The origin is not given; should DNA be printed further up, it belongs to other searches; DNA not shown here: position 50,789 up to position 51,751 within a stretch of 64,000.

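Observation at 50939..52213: Tight two-gene cassette of unrecognisable proteins immediately downstream of an MmeI-like RM enzyme: a candidate new defense module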

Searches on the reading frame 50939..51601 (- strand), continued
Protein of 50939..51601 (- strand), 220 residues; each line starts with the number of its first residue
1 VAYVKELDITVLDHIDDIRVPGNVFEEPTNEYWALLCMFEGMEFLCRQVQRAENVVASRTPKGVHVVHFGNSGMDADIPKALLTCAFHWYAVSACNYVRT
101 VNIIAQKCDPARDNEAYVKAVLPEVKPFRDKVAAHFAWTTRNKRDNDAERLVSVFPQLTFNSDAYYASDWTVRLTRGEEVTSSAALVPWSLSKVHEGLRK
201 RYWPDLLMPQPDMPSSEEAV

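Call 62: search_dna_similar(query=window:50939-51601:-, collection=phages, mode=protein, max_evalue=0.001)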
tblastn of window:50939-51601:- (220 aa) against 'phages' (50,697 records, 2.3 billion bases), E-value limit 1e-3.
No match.

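Call 74: fold_search(model_id=the predicted structure, library=pdb)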
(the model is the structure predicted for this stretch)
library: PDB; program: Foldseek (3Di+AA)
matches with E <= 10: 66; with E <= 0.001: 0
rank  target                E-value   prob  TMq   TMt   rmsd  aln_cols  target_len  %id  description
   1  8eja_A                1.4e+00  0.15  0.22  0.34   8.8       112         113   15  Computational design of potent and selective inhibitors of Bak and Bax (released 2024-03-20)
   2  1ya7_O                1.8e+00  0.09  0.21  0.22   8.4       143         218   13  Implications for interactions of proteasome with PAN and PA700 from the 1.9 A structure of a proteasome-11S activator  (released 2005-07-26)
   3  8eja_B                2.3e+00  0.12  0.21  0.34   9.3       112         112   16  Computational design of potent and selective inhibitors of Bak and Bax (released 2024-03-20)
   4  2o26_B                2.3e+00  0.08  0.19  0.27  16.1       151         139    8  Structure of a class III RTK signaling assembly (released 2007-03-13)
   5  3jrm_O                2.3e+00  0.08  0.21  0.22   8.4       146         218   12  Crystal structure of archaeal 20S proteasome in complex with mutated P26 activator (released 2009-11-03)
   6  5jsb_B                2.8e+00  0.11  0.20  0.33   8.6       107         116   11  Crystal structure of Mcl1-inhibitor complex (released 2016-11-16)
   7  8yuf_A                2.8e+00  0.08  0.20  0.29   7.9       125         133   13  Crystal structure of HEPN (Q64A) toxin (released 2025-04-02)
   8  8oi2_B                2.8e+00  0.04  0.15  0.08  10.8       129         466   12  Crystal structure of Alb1 megabody in complex with human serum albumin (released 2024-04-03)
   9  9dnl_B                3.1e+00  0.03  0.12  0.14  12.1       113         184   11  Apo crystal structure of RamR variant R2.2 (released 2026-04-08)
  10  3qnq_A                3.3e+00  0.04  0.18  0.11  10.7       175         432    9  Crystal structure of the transporter ChbC, the IIC component from the N,N'-diacetylchitobiose-specific phosphotransfer (released 2011-04-06)
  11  6jx6_A                3.7e+00  0.08  0.19  0.25   8.8       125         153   14  Tetrameric form of Smac (released 2019-12-04)
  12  1exz_B                3.7e+00  0.06  0.20  0.28  16.1       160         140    9  STRUCTURE OF STEM CELL FACTOR (released 2000-07-06)
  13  6n1l                  3.9e+00  0.05  0.20  0.27   9.7       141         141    9  The complement inhibitory domain of B. burgdorferi BBK32. (released 2019-03-27)
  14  7ccl_C                4.1e+00  0.04  0.14  0.21  16.5       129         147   15  Crystal structure of human BFK (released 2021-06-23)
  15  9i1x_A                4.1e+00  0.04  0.20  0.19  11.2       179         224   12  Crystal structure of the E. coli TetR family regulator CecR (released 2025-11-26)
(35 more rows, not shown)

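Call 81: search_solved_structures(query=A7, max_evalue=10, show_alignments=3)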
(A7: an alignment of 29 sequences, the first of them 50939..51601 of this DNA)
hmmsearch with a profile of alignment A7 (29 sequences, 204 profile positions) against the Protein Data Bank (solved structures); distinct sequences matched with E-value up to 10: 5.
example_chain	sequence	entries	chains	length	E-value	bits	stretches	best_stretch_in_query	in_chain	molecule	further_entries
9oqv_A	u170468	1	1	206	1.2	11.5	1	108-151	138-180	N-hydroxylamine dehydratase (NohD)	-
9oqx_A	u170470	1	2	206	1.2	11.5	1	108-151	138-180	N-hydroxylamine dehydratase (NohD)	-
9oqw_A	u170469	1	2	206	1.2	11.5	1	108-151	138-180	N-hydroxylamine dehydratase (NohD)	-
9oqz_A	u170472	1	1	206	1.2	11.5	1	108-151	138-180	N-hydroxylamine dehydratase (NohD)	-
9or0_A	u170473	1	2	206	1.2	11.5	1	108-151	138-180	N-hydroxylamine dehydratase (NohD)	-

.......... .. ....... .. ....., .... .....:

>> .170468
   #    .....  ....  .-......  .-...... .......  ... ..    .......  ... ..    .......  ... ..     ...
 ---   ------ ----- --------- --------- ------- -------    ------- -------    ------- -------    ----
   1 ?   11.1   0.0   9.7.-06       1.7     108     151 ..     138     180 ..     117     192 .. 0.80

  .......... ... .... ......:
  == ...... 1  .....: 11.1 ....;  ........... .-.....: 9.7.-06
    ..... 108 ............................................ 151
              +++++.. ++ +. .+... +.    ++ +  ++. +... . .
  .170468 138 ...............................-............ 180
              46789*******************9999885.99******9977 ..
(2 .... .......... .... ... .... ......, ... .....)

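Call 99: find_related_loci(query=A7, collection=viral_contigs, flank=8000)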
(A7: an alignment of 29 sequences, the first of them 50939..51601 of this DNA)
Query A7 (220 aa) in viral_contigs; peptide patterns used: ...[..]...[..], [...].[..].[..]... (x = any residue, [..] = any of these).
12 stretches matched a pattern; 2 encode a relative of the query (tblastn E <= 1e-3); 2 distinct loci.
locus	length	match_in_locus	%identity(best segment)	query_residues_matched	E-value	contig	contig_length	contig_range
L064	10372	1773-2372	29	11-209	9e-20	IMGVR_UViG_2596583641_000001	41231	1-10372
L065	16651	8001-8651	26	11-205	2e-12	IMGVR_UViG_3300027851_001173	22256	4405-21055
